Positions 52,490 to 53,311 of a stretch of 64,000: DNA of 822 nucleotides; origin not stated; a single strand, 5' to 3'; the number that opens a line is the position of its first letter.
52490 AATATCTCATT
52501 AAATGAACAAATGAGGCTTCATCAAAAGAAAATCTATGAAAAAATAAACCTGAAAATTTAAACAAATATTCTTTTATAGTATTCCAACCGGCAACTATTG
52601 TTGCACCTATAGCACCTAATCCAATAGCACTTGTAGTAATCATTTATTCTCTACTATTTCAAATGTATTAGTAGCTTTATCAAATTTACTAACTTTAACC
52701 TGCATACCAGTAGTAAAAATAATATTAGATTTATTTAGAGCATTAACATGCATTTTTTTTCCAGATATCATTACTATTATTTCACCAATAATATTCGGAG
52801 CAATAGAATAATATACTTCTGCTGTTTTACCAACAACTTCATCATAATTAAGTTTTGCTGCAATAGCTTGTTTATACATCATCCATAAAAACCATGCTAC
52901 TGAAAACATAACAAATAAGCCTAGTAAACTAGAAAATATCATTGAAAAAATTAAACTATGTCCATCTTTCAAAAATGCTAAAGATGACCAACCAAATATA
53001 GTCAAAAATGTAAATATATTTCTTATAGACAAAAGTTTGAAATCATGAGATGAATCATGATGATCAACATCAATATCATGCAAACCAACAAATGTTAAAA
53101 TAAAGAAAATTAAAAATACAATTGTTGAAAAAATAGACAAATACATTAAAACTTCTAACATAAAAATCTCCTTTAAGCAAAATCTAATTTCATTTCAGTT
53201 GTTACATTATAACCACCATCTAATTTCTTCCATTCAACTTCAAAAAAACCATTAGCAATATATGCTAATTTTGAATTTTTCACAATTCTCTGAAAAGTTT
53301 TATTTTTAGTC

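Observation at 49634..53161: Flotillin–NfeD membrane-microdomain module interrupted by a BCS1-like AAA+ ATPase and a small Cys-rich membrane protein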

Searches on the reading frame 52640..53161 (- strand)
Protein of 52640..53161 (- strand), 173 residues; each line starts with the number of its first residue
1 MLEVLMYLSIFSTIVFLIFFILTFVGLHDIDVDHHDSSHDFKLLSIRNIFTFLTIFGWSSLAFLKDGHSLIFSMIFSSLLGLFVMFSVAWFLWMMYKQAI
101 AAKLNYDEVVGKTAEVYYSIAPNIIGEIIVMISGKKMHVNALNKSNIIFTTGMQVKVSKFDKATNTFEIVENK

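Call 3: search_protein_families(library=pfam, proteins=[window:52640-53161:-], max_evalue=0.01)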
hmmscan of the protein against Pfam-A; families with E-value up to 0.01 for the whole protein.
window:52640-53161:- (173 aa): 0 families

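Call 4: search_protein_families(library=padloc, proteins=[window:52640-53161:-], max_evalue=0.01)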
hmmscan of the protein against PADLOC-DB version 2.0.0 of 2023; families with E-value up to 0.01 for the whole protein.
window:52640-53161:- (173 aa): 0 families

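Call 5: search_protein_families(library=phrogs, proteins=[window:52640-53161:-], max_evalue=0.001)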
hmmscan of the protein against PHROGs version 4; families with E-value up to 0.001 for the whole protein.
window:52640-53161:- (173 aa): 0 families

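Call 6: search_protein_families(library=pfam, proteins=[window:52640-53161:-], max_evalue=10)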
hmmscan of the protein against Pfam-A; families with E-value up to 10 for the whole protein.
window:52640-53161:- (173 aa): 3 families
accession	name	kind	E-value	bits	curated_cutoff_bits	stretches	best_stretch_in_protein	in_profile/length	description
PF09489.15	CbtB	-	0.15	12.7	27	1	17-41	19-42/51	Probable cobalt transporter subunit (CbtB)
PF11188.13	DUF2975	-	1.1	9.6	27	1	50-110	69-130/130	Protein of unknown function (DUF2975)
PF00335.26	Tetraspanin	-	1.7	8.7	32.1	1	7-98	4-103/225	Tetraspanin family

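Call 7: search_protein_families(library=ncbifam, proteins=[window:52640-53161:-], max_evalue=1)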
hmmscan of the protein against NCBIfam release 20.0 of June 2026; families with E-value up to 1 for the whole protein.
window:52640-53161:- (173 aa): 2 families
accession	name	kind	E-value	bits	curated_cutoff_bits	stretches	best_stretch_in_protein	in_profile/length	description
NF004406.0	PRK05758.3-2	equivalog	0.16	11.8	172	1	98-137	128-167/186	F0F1 ATP synthase subunit delta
TIGR02459.1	CbtB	hypoth_equivalog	0.5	10.9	64.4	0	16-41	27-51/60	cobalt transporter subunit CbtB (proposed)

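Call 11: search_dna_similar(query=window:52640-53161:-, collection=phages, mode=protein, max_rows=30, max_evalue=0.1)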
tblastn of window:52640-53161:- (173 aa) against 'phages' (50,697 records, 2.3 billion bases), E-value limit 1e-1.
No match.

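Call 33: search_protein_families(library=pfam, alignment_id=A1, max_evalue=1)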
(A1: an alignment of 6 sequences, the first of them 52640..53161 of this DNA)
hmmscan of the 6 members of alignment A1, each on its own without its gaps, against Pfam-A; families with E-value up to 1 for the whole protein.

A. member 1, window:52640-53161:- (173 aa): 1 family
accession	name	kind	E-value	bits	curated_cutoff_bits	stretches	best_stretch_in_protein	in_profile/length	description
PF09489.15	CbtB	-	0.15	12.7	27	0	17-41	19-42/51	Probable cobalt transporter subunit (CbtB)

B. families by the number of members that match (of 6 scanned): 11 families
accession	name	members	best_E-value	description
PF01957.25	NfeD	2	0.011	NfeD-like C-terminal, partner-binding domain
PF22285.2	DUF6962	1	0.006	Family of unknown function (DUF6962)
PF06664.17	WLS-like_TM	1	0.021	Wntless-like, transmembrane domain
PF25114.1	AtTam38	1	0.042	AtTam38 family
PF00335.26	Tetraspanin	1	0.05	Tetraspanin family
PF09489.15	CbtB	1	0.15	Probable cobalt transporter subunit (CbtB)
PF01201.27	Ribosomal_S8e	1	0.16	Ribosomal protein S8e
PF10706.15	Aminoglyc_resit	1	0.22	Aminoglycoside-2''-adenylyltransferase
PF13858.11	DUF4199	1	0.4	Protein of unknown function (DUF4199)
PF04531.18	Phage_holin_1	1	0.53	Bacteriophage holin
PF20990.2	DUF2207_C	1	0.64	Predicted membrane protein (DUF2207) C-terminal domain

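Call 34: find_homologous_proteins(query=window:52640-53161:-, max_evalue=0.01)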
Query window:52640-53161:- (173 aa): 1 proteins with E <= 0.01 among 57 candidates.
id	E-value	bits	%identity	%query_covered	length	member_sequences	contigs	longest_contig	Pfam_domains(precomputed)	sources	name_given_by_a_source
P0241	5.0e-104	363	100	100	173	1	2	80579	-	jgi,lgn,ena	jgi:hypothetical protein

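Call 36: search_solved_structures(query=A1, max_evalue=10, show_alignments=2)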
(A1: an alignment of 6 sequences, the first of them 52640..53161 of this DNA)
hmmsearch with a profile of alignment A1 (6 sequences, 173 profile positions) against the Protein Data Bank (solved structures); distinct sequences matched with E-value up to 10: 3.
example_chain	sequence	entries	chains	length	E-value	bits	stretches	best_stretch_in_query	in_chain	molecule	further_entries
2k14_A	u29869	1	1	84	0.0069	19.4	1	101-170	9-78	YuaF protein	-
8xsn_A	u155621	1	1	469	0.97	12.4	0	44-101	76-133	Solute carrier family 52, riboflavin transporter, member 3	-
3wwv_A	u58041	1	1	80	1.8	11.5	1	134-170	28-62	Stomatin operon partner protein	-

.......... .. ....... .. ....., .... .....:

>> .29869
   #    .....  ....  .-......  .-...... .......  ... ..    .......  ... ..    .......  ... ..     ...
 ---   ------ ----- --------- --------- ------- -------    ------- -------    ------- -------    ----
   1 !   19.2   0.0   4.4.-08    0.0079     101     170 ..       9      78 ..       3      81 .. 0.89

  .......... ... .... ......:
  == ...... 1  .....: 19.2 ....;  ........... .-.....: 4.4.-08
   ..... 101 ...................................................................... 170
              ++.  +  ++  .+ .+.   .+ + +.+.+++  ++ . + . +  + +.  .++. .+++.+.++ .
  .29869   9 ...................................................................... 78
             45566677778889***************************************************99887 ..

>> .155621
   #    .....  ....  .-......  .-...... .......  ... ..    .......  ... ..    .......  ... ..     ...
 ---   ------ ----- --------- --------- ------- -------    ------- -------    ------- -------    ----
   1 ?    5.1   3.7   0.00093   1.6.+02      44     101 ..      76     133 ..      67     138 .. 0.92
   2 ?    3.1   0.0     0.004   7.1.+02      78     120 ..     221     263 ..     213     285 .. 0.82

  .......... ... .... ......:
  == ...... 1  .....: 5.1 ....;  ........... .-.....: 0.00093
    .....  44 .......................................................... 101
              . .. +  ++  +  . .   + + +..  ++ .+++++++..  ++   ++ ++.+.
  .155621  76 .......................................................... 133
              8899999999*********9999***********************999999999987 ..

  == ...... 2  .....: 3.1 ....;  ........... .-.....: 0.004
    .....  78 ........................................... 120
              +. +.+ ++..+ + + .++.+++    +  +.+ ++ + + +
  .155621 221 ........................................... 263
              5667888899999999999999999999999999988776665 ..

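Call 44: search_protein_representatives(protein=window:52640-53161:-)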
Query: 173 residues. Proteins with E-value up to 0.001 (for the whole library): 1169; up to 1e-10: 101; up to 1e-30: 2. The best 150 are listed.
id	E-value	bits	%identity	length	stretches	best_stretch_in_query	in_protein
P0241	1.6e-104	363.1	100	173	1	1-173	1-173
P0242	9.0e-31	123.3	44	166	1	4-162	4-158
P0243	3.6e-27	111.6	44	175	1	4-159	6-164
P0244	7.8e-22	94.2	39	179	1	3-161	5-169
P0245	3.4e-20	88.9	35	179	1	3-158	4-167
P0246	5.6e-20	88.2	39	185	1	5-161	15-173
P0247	1.5e-16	77.1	37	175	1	1-158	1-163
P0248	3.5e-16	75.9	27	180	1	6-162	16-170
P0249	2.0e-15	73.4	33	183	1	5-158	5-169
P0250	2.7e-15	73.0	30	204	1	8-165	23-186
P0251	5.8e-15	71.9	33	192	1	5-162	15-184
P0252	6.0e-15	71.9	36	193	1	29-160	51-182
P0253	8.9e-15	71.3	35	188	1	7-170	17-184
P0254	2.2e-14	70.1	30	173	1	3-157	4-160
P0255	3.1e-14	69.5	36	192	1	4-158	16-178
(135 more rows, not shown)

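Call 46: search_protein_families(library=pfam, alignment_id=A3, max_evalue=0.01)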
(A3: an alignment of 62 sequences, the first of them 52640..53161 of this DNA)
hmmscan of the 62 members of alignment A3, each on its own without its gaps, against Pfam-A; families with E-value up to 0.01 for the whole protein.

A. member 1, window:52640-53161:- (173 aa): 0 families

B. families by the number of members that match (of 62 scanned): 7 families
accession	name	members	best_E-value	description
PF01957.25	NfeD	16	8.9e-06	NfeD-like C-terminal, partner-binding domain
PF22807.2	TrAA12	2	3.3e-06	TrAA12-like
PF20394.4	DUF6688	1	0.00046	DUF6688 N-terminal domain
PF10961.13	SelK_SelG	1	0.0042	Selenoprotein SelK_SelG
PF00335.26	Tetraspanin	1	0.0074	Tetraspanin family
PF04893.22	Yip1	1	0.0091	Yip1 domain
PF14325.12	DUF4383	1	0.0098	Domain of unknown function (DUF4383)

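Call 47: search_solved_structures(query=A3, max_evalue=1, show_alignments=2)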
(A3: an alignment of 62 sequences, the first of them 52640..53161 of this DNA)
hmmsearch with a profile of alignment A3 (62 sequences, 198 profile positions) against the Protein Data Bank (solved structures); distinct sequences matched with E-value up to 1: 12.
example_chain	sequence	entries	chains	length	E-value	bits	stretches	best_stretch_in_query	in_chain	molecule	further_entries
2k14_A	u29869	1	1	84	6.3e-05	25.6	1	125-193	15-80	YuaF protein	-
8prj_A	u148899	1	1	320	0.0012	21.4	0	118-139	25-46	v31Bagel8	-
3wwv_A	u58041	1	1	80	0.016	17.8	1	128-194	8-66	Stomatin operon partner protein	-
8pra_A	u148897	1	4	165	0.048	16.2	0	118-139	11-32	Cell surface protein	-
8prs_A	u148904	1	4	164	0.15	14.6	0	118-139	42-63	nvBagel4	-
4axj_A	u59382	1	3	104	0.25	13.8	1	122-171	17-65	ETHANOLAMINE CARBOXYSOME STRUCTURAL PROTEIN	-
4avr_A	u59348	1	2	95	0.32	13.5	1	157-194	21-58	PA4485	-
3ngk_A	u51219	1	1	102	0.74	12.3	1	124-173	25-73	Propanediol utilization protein pduA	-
6tr4_A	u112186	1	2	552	0.83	12.1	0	127-186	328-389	F5/8 type C domain-containing protein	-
6tr3_A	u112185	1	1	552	0.83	12.1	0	127-186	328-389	F5/8 type C domain-containing protein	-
7mmx_A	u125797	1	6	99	0.89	12.1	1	123-183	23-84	Propanediol utilization protein PduA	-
5l38_A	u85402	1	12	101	0.91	12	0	127-180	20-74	MSM0272 - RMM microcompartment shell protein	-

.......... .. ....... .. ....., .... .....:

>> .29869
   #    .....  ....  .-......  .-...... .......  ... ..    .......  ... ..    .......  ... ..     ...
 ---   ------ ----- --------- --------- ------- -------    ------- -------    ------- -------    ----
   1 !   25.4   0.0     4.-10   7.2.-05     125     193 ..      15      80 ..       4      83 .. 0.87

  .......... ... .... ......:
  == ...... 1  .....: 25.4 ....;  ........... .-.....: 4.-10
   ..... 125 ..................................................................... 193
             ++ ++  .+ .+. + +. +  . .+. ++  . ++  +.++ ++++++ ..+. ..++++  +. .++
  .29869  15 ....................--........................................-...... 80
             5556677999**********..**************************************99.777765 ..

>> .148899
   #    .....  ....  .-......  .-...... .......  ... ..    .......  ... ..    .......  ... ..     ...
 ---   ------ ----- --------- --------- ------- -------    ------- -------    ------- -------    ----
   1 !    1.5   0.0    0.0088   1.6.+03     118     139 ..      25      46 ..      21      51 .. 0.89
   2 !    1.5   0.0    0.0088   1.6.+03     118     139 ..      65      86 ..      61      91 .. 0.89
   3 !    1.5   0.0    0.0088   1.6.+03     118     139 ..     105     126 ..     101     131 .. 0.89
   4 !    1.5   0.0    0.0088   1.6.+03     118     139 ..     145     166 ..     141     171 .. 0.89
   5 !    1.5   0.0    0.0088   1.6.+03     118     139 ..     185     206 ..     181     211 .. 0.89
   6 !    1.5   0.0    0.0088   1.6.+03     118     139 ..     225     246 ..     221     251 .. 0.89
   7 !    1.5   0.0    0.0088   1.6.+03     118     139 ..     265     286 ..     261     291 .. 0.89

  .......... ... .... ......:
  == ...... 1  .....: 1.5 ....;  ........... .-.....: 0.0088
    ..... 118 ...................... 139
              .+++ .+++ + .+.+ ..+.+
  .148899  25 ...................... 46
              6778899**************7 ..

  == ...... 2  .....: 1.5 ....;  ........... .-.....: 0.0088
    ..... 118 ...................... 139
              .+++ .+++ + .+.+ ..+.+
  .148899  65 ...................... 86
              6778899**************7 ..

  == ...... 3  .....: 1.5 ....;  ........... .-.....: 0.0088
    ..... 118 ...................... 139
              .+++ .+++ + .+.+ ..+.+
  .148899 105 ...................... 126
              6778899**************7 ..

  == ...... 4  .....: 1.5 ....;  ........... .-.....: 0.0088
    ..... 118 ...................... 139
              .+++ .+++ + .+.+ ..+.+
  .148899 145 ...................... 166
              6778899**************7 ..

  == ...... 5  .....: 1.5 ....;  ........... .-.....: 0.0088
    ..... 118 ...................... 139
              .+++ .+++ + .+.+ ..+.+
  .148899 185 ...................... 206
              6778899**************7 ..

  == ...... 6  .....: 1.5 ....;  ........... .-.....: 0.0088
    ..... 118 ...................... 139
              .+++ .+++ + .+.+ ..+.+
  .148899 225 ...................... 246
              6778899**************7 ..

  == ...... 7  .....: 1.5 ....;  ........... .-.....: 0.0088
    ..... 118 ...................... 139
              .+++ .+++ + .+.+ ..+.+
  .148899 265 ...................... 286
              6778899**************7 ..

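Call 82: predict_structure(alignment_id=A3)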
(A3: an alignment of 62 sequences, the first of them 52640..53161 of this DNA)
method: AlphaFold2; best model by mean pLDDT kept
length: 173 residues; sequences in the alignment: 62
mean_pLDDT: 92.4   pTM: 0.74
mean pLDDT of the five models: 92.4, 92.1, 91.9, 91.8, 91.5
residues with pLDDT >= 90: 136; 70-90: 25; 50-70: 11; < 50: 1
segments of 3 or more residues with pLDDT < 50: none
pLDDT, mean of each block of 10 residues (from residue 1): 96 96 83 58 87 98 98 98 96 88 91 98 98 94 97 98 97 92
secondary structure, 60 per line:
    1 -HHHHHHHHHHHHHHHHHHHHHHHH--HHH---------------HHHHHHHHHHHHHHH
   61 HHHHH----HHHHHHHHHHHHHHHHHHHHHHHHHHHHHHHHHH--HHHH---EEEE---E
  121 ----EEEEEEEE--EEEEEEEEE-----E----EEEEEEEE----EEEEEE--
elements in order: H2-25 H46-65 H70-103 H106-109 E113-116 E125-132 E135-143 E154-161 E166-171

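Call 84: fold_search(model_id=the predicted structure, library=pdb)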
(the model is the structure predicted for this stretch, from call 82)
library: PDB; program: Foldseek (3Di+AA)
matches with E <= 10: 398; with E <= 0.001: 4
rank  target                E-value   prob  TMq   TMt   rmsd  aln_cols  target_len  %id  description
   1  2k14_MODEL_1_A        8.3e-05  1.00  0.36  0.70   3.8        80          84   16  Solution structure of the soluble domain of the NfeD protein YuaF from Bacillus subtilis (released 2008-08-26)
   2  8z5g_AA               2.6e-04  1.00  0.30  0.35  12.4       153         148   16  Cryo-EM structure of E.coli SPFH-NfeD family protein complex QmcA-YbbJ (released 2024-08-21)
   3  3wwv                  4.5e-04  1.00  0.31  0.75   2.8        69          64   22  C-terminal domain of stomatin operon partner protein 1510-C from Pyrococcus horikoshii (released 2014-10-01)
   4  2k5h_MODEL_1_A        9.4e-04  1.00  0.31  0.51   2.7        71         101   18  Solution NMR structure of protein encoded by MTH693 from Methanobacterium thermoautotrophicum: Northeast Struc (released 2008-08-19)
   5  7syr_j                2.1e-02  0.96  0.23  0.22   4.5        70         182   14  Structure of the wt IRES eIF2-containing 48S initiation complex, closed conformation. Structure 12(wt). (released 2022-07-27)
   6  4nni_A                4.3e-02  0.80  0.24  0.25   5.0        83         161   11  Structural basis for targeting the ribosomal protein S1 of Mycobacterium tuberculosis by pyrazinamide (released 2014-12-24)
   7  4r71_F                4.5e-02  0.80  0.22  0.24   7.7        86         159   14  Structure of the Qbeta holoenzyme complex in the P1211 crystal form (released 2015-09-23)
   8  8oz0_D                5.1e-02  0.93  0.25  0.17   4.5        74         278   14  Structure of a human 48S translation initiation complex with eIF4F and eIF4A (released 2024-02-07)
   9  1kl9                  5.4e-02  0.84  0.25  0.25   4.8        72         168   18  Crystal structure of the N-terminal segment of Human eukaryotic initiation factor 2alpha (released 2002-03-11)
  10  5xgu_A                5.4e-02  0.47  0.23  0.09  10.3       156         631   11  Escherichia coli. RNase R (released 2017-10-18)
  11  6zp4_O                5.8e-02  0.85  0.23  0.15   4.9        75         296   17  SARS-CoV-2 Nsp1 bound to a human 43S preinitiation ribosome complex - state 2 (released 2020-07-29)
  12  1q46                  6.2e-02  0.87  0.23  0.23   4.2        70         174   13  crystal structure of the eIF2 alpha subunit from saccharomyces cerevisia (released 2003-10-28)
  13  4kzx_X                6.2e-02  0.80  0.26  0.30   6.9       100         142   13  Rabbit 40S ribosomal subunit in complex with eIF1. (released 2013-07-24)
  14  6o81_L                6.5e-02  0.91  0.25  0.17   4.6        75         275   12  Electron cryo-microscopy of the eukaryotic translation initiation factor 2B bound to translation initiation factor 2 f (released 2019-05-15)
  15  5ie8_MODEL_1_A        6.5e-02  0.80  0.22  0.37   4.6        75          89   13  The pyrazinoic acid binding domain of Ribosomal Protein S1 from Mycobacterium tuberculosis (released 2016-03-16)
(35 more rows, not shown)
